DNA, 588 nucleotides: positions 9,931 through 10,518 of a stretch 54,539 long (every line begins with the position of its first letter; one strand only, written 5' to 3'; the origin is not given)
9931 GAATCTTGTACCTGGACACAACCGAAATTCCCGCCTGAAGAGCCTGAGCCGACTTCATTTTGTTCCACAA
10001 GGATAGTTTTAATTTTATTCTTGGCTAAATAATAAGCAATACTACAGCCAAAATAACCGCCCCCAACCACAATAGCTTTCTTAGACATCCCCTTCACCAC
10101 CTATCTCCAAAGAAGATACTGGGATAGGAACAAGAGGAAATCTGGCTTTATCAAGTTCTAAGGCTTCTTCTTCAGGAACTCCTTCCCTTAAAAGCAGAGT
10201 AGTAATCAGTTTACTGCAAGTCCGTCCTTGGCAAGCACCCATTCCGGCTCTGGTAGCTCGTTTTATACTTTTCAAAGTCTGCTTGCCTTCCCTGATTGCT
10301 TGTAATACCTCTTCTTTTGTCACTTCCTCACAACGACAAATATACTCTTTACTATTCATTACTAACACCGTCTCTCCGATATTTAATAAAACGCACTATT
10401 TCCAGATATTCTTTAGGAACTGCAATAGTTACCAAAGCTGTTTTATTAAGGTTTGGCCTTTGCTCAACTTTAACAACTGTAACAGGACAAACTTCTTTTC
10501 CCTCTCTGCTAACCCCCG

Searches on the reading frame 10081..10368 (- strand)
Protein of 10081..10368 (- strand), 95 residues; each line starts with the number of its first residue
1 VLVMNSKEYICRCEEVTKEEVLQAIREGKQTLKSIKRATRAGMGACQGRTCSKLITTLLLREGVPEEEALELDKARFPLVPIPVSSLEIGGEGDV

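Call 57: search_protein_families(library=pfam, proteins=[window:10081-10368:-], max_evalue=0.00001)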
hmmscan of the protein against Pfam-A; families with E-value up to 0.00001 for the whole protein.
window:10081-10368:- (95 aa): 2 families
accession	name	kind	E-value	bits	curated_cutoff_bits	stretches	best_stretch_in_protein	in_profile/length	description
PF04324.20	Fer2_BFD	-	2.3e-13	50.7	26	1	9-59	1-48/50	BFD-like [2Fe-2S] binding domain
PF17806.6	SO_alpha_A3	-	3.5e-10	40.5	23.1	1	6-87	2-83/87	Sarcosine oxidase A3 domain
